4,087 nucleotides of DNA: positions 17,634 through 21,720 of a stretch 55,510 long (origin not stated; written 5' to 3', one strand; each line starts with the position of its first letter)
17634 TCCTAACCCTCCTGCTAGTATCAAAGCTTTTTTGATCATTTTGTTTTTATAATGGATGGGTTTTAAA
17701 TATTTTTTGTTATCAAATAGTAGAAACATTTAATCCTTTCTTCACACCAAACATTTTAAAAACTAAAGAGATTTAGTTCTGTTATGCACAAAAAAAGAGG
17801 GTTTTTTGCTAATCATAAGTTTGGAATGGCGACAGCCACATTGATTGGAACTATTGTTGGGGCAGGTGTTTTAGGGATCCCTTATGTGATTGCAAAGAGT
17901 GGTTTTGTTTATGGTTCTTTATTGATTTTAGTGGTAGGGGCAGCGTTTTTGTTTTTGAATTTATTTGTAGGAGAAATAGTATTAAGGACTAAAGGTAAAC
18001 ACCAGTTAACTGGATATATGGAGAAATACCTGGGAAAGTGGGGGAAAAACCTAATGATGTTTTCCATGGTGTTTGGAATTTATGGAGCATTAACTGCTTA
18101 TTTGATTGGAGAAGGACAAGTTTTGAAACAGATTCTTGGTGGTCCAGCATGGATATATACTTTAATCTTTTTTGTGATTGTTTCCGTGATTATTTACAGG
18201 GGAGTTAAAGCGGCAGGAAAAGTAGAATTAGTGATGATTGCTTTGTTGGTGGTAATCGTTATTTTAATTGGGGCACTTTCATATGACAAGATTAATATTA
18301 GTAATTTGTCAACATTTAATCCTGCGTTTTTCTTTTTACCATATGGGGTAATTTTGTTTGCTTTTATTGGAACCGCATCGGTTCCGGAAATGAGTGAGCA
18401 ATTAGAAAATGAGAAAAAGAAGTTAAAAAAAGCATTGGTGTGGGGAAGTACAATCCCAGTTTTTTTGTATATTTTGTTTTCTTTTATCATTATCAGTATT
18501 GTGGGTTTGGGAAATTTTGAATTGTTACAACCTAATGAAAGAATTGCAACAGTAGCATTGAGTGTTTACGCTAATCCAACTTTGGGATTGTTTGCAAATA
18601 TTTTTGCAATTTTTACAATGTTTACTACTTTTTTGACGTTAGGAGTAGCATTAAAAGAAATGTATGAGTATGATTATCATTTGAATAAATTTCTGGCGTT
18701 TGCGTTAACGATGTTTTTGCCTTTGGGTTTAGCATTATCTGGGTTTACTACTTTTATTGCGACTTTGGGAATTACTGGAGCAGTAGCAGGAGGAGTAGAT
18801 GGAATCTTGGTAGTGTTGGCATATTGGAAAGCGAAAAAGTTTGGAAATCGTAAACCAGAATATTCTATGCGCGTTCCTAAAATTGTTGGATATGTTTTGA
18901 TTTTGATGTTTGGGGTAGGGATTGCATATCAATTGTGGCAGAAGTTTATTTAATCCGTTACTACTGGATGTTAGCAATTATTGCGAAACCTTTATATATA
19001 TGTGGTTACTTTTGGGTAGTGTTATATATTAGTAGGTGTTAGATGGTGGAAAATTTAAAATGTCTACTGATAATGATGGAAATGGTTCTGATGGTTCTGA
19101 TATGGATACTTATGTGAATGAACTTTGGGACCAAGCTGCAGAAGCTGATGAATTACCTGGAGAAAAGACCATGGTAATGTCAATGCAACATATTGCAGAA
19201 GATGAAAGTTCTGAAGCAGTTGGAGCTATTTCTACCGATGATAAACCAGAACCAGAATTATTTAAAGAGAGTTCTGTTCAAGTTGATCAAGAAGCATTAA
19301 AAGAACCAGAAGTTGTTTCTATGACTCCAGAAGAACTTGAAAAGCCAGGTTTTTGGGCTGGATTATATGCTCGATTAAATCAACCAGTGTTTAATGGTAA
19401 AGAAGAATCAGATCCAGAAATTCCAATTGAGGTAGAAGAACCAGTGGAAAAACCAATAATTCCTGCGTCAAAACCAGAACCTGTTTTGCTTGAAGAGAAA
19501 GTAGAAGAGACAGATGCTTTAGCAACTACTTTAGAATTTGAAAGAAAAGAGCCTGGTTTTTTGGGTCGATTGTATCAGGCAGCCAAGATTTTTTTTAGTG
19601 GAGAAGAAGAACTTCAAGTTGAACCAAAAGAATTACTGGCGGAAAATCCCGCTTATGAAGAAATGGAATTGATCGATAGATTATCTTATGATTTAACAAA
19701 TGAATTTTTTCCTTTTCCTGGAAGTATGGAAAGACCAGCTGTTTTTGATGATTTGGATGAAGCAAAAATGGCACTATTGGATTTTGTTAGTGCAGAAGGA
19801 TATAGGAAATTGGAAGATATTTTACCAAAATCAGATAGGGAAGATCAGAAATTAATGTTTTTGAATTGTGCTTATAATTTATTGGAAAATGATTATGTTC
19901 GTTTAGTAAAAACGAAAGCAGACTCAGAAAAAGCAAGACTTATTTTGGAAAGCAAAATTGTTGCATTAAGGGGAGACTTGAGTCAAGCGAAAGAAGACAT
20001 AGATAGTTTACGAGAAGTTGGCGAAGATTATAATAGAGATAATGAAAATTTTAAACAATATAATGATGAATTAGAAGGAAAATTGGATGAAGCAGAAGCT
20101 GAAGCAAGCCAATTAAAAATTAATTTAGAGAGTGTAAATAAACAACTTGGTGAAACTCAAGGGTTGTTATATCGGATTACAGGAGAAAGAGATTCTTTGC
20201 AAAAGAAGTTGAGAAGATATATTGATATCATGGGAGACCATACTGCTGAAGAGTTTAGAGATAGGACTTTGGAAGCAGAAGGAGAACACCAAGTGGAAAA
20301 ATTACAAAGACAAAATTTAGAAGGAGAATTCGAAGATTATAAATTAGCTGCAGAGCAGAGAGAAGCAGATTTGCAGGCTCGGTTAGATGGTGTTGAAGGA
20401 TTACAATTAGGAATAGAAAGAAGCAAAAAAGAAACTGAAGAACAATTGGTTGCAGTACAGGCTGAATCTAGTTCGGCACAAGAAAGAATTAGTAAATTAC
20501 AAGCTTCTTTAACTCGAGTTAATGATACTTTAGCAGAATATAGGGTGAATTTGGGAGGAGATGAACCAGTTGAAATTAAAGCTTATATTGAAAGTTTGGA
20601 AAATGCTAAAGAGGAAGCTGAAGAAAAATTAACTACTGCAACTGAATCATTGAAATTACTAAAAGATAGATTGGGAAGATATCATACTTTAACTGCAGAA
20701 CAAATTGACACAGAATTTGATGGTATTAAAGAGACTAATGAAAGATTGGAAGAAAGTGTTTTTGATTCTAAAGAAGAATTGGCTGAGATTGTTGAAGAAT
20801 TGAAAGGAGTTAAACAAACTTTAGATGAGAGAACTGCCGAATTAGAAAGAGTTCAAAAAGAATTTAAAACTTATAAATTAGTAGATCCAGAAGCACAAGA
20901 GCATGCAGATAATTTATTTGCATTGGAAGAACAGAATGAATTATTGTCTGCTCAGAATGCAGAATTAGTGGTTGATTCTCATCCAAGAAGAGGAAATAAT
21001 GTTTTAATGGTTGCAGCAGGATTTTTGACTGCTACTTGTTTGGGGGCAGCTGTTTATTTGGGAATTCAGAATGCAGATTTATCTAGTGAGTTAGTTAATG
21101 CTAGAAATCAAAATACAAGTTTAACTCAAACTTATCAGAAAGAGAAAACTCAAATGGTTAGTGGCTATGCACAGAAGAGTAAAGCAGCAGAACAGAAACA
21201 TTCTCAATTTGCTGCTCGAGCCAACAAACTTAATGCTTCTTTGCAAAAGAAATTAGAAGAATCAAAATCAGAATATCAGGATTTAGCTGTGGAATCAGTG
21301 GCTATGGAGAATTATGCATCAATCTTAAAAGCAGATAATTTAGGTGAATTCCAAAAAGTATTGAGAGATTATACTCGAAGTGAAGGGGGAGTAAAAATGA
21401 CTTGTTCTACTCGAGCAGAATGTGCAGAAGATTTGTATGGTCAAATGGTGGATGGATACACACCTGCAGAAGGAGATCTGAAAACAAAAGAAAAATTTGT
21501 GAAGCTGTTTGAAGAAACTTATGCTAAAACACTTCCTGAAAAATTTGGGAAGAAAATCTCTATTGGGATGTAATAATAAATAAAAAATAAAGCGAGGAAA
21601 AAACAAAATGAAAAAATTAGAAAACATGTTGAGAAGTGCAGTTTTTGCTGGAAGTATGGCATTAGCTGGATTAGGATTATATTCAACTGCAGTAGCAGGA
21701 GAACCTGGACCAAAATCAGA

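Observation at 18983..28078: Candidate undescribed envelope / cell-contact module: TM-anchored coiled-coil giant, secreted OMP-like protein, multi-Ig adhesin, and an S-layer-like paralogue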

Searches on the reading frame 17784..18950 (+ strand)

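Call 15: search_protein_families(library=pfam, proteins=[window:17784-18950:+], max_evalue=0.00001)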
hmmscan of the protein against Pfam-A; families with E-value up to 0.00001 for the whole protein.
window:17784-18950:+ (389 aa): 5 families
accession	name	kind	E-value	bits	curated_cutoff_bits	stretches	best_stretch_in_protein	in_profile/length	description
PF03222.19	Trp_Tyr_perm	-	3.7e-33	115.7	22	1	13-380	5-389/393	Tryptophan/tyrosine permease family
PF01490.24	Aa_trans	-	5.3e-13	48.9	25.6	1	12-283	4-302/410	Transmembrane amino acid transporter protein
PF13520.12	AA_permease_2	-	1.1e-08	34.9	27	1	16-293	6-298/427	Amino acid permease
PF03845.19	Spore_permease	-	4.3e-07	29.5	23.4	1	16-242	7-236/321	Spore germination protein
PF00324.27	AA_permease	-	3.9e-06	26.3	24.6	1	20-251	6-262/470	Amino acid permease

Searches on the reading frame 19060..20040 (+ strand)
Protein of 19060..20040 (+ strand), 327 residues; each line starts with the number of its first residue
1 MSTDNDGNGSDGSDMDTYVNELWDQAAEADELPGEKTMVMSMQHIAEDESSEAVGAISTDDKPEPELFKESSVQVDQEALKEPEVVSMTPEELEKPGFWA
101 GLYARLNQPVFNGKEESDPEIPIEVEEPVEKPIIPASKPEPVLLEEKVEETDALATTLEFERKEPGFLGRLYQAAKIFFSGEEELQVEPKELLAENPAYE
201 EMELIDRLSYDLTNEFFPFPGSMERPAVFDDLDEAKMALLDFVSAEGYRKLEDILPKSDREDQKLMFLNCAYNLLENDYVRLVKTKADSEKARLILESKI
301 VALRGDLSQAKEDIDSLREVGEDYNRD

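Call 44: search_protein_families(library=pfam, proteins=[window:19060-20040:+], max_evalue=10)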
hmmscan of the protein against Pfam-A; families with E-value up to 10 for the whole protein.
window:19060-20040:+ (327 aa): 1 family
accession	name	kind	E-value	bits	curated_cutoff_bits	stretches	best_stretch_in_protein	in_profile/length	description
PF23948.1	ARM_5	-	0.053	12.7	27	1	95-125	306-336/419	ARM-like repeat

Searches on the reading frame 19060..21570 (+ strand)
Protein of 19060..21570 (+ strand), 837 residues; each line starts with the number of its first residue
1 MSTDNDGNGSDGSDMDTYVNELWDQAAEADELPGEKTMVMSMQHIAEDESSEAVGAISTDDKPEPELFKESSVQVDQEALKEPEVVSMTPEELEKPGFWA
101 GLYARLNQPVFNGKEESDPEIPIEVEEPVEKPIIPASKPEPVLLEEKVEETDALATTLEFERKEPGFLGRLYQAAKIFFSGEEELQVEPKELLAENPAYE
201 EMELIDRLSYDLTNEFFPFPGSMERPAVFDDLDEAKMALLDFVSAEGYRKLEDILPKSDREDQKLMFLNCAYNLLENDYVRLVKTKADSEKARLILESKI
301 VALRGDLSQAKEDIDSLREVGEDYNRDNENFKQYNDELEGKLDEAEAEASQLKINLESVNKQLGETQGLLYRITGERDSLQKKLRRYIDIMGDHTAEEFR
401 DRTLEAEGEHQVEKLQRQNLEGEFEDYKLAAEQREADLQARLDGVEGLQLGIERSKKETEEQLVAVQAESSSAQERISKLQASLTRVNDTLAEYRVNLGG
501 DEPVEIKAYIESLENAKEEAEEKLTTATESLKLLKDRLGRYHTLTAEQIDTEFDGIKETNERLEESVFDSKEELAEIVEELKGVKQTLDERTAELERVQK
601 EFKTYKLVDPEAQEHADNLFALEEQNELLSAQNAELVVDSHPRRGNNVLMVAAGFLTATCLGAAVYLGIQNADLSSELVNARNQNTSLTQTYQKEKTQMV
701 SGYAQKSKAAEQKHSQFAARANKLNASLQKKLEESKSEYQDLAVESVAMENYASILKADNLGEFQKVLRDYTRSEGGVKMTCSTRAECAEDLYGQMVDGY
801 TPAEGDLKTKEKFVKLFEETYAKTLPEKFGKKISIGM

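Call 7: search_protein_families(library=pfam, proteins=[window:19060-21570:+], max_evalue=0.1)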
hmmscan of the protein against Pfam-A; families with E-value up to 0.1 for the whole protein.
window:19060-21570:+ (837 aa): 2 families
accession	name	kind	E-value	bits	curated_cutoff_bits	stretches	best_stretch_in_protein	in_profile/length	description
PF07889.17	DUF1664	-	0.0065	16.9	34.6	1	512-599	38-121/124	Protein of unknown function (DUF1664)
PF15447.11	NTS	-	0.0079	17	25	0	329-345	19-35/36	N-terminal segments of PfEMP1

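Call 12: find_homologous_proteins(query=window:19060-21570:+)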
Query window:19060-21570:+ (837 aa): 1 proteins with E <= 0.001 among 8000 candidates.
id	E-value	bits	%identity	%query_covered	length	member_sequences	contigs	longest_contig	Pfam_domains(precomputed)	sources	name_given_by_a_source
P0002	0.0e+0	1794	100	100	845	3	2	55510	-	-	-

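Call 17: find_encoding_contigs(protein=P0002, flank=10000)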
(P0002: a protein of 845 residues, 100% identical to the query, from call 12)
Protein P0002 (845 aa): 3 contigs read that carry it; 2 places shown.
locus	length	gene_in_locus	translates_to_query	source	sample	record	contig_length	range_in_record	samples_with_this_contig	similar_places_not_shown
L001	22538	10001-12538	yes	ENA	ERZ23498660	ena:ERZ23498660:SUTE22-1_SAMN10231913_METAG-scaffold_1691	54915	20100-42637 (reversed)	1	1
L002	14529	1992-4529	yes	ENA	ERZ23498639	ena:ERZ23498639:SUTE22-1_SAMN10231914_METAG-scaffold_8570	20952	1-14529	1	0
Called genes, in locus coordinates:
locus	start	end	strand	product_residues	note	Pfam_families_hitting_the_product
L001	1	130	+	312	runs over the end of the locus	PF01073:3Beta_HSD, PF01370:Epimerase, PF02719:Polysacc_synt_2, PF04321:RmlD_sub_bind, PF05368:NmrA (faint), PF13460:NAD_binding_10 (weak), PF16363:GDP_Man_Dehyd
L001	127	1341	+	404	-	PF01943:Polysacc_synt, PF13440:Polysacc_synt_3 (weak)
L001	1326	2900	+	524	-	-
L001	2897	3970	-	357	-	PF13439:Glyco_transf_4, PF13477:Glyco_trans_4_2 (faint), PF20706:GT4-conflict (weak), PF00534:Glycos_transf_1, PF13692:Glyco_trans_1_4, PF13524:Glyco_trans_1_2 (weak)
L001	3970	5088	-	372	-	PF13477:Glyco_trans_4_2 (weak), PF13439:Glyco_transf_4, PF13579:Glyco_trans_4_4 (weak), PF20706:GT4-conflict, PF00534:Glycos_transf_1, PF13692:Glyco_trans_1_4, PF13524:Glyco_trans_1_2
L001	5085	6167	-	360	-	PF13439:Glyco_transf_4, PF20706:GT4-conflict, PF00534:Glycos_transf_1, PF13692:Glyco_trans_1_4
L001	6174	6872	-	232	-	-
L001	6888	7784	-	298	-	PF15418:DUF4625 (weak)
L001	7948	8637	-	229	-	PF00483:NTP_transferase, PF12804:NTP_transf_3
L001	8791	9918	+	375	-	PF00324:AA_permease (weak), PF01490:Aa_trans, PF03222:Trp_Tyr_perm, PF03845:Spore_permease (weak), PF13520:AA_permease_2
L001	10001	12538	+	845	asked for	-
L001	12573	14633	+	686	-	-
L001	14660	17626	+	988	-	PF18911:PKD_4 (faint), PF00630:Filamin (faint), PF13927:Ig_3 (faint), PF17803:Cadherin_4 (faint), PF24908:Ig_SIBA-E_2nd (faint), PF05345:He_PIG (weak), PF17892:Cadherin_5 (weak), PF17963:Big_9 (weak)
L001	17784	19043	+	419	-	PF07705:CARDB (faint)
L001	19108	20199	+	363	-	PF01266:DAO (faint), PF01494:FAD_binding_3, PF04820:Trp_halogenase (faint), PF05834:Lycopene_cycl (faint), PF07992:Pyr_redox_2 (faint), PF13450:NAD_binding_8 (weak)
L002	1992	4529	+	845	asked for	-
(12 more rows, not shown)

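Call 23: search_protein_families(library=ncbifam, proteins=[window:19060-21570:+], max_evalue=0.1)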
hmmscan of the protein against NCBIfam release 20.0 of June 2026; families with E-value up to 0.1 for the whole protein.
window:19060-21570:+ (837 aa): 10 families
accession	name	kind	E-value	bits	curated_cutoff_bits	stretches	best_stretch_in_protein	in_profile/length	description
TIGR02168.1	SMC_prok_B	equivalog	4.7e-07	27.9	567.35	2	260-383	299-422/1181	chromosome segregation protein SMC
TIGR02169.1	SMC_prok_A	equivalog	3.4e-05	21.7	729.4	1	403-620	192-399/1165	chromosome segregation protein SMC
TIGR04523.1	Mplasa_alph_rch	subfamily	0.00053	18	270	1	290-384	418-512/745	helix-rich protein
NF002572.0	PRK02224.1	equivalog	0.0015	16.9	1087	0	277-406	307-401/888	DNA double-strand break repair ATPase Rad50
TIGR04211.1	SH3_and_anchor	equivalog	0.0019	17.8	65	1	546-637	68-159/198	TIGR04211 family SH3 domain-containing protein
NF052320.1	Cbp1_fam_LP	subfamily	0.002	17.7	90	1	278-382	68-172/286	Cbp1 family collagen-binding glycoprotein adhesin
NF045487.1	ASRP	equivalog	0.0076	14.9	300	1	296-382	154-239/593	archaea-specific SMC-related protein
TIGR00996.1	Mtu_fam_mce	paralog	0.01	15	140.5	0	302-384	182-261/291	MCE family protein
TIGR04527.1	mycoplas_twoTM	subfamily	0.011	15.4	125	1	654-770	18-125/248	MG_279/MG_280 family protein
NF003950.0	PRK05450.1-3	subfamily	0.047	13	234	1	461-537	64-136/248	3-deoxy-manno-octulosonate cytidylyltransferase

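Call 25: search_solved_structures(query=window:19060-21570:+, max_evalue=1)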
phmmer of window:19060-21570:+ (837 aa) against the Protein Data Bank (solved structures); distinct sequences matched with E-value up to 1: 11.
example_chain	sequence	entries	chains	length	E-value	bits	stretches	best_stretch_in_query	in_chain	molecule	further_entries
4dt0_A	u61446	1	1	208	0.0044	18.7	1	239-405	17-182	V-type ATP synthase subunit E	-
2dm9_A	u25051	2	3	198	0.005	18.5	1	240-405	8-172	V-type ATP synthase subunit E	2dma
2fjc_A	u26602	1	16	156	0.089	14.3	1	472-556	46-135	Antigen TpF1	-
1d1n_A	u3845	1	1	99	0.71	11.4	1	279-345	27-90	INITIATION FACTOR 2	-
7x9w_A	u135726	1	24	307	0.86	11.1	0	120-197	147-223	Sulfur oxygenase/reductase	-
6qjc_A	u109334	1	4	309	0.87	11.1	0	120-197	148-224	Sulfur oxygenase/reductase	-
2cb2_A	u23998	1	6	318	0.91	11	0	120-197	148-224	SULFUR OXYGENASE REDUCTASE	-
2yav_A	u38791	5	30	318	0.91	11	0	120-197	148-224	SULFUR OXYGENASE/REDUCTASE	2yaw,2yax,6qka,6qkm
6qne_A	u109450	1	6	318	0.91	11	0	120-197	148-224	Sulfur oxygenase/reductase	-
6qmv_A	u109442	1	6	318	0.91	11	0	120-197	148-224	Sulfur oxygenase/reductase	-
6qo0_A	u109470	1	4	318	0.91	11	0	120-197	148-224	Sulfur oxygenase/reductase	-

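Call 62: search_protein_families(library=phrogs, proteins=[window:19060-21570:+], max_evalue=0.01)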
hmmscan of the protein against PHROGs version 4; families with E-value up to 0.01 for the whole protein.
window:19060-21570:+ (837 aa): 0 families

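Call 63: search_protein_families(library=padloc, proteins=[window:19060-21570:+], max_evalue=0.01)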
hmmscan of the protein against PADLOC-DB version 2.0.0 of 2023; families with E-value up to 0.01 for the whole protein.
window:19060-21570:+ (837 aa): 5 families
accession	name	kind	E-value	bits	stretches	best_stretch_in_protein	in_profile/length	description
PDLC00582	JetC3|JetC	-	5.4e-05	19.2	1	289-623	782-1108/1472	DUF3584 domain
PDLC00006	DruC1|DruC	-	0.00011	18.8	1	435-630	163-361/626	Unknown function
PDLC03865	LmuB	-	0.00052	16.3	0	409-635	588-831/1007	-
PDLC03859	LmuB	-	0.0022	15.3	0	296-544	249-464/611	-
PDLC00519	JetC1|JetC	-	0.0023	14.2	0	247-498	225-471/1097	DUF3584 domain; MukB-like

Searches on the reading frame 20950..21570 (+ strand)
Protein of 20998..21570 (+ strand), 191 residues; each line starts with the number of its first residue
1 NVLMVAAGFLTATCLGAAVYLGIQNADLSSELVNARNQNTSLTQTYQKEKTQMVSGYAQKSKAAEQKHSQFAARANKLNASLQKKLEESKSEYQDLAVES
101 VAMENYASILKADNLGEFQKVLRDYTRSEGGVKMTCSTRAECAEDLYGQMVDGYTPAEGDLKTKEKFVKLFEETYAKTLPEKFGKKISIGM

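Call 39: find_homologous_proteins(query=A2, max_evalue=0.01)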
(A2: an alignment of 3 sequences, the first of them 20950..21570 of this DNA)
Query A2 (3 sequences): 5256 candidates shared short words with the query, none scored E <= 0.01.
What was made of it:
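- Tried and rejected: That search was uninformative and a wasted use of the cap (call 39).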

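Call 44: search_protein_families(library=pfam, proteins=[window:20998-21570:+], max_evalue=10)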
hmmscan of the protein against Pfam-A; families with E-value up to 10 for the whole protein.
window:20998-21570:+ (191 aa): 5 families
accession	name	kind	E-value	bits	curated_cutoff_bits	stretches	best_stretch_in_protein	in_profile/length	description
PF14362.11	DUF4407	-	0.00015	21.6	31.3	1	24-135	142-262/297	Domain of unknown function (DUF4407)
PF21825.2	crAss001_48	-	0.034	14.5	24.8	1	68-111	11-56/61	crAss001_48 related protein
PF02601.20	Exonuc_VII_L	-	0.035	14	35.9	1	17-99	134-220/315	Exonuclease VII, large subunit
PF06386.16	GvpL_GvpF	-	0.051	14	23.6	1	28-137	125-235/245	Gas vesicle synthesis protein GvpL/GvpF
PF25764.1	KIF21A_4th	-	0.31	11.1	33.1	1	44-105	64-125/183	KIF21A-like domain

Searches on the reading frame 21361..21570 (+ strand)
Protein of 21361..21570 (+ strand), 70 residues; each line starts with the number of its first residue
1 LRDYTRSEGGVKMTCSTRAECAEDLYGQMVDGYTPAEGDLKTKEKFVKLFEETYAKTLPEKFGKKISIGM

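Call 61: find_related_loci(query=A3, collection=metagenome_contigs, flank=10000)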
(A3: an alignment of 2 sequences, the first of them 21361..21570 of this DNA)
Query A3 (70 aa) in metagenome_contigs; peptide patterns used: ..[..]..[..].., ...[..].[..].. (x = any residue, [..] = any of these).
121 stretches matched a pattern, but none encodes a relative of the query by tblastn (E <= 1e-3).
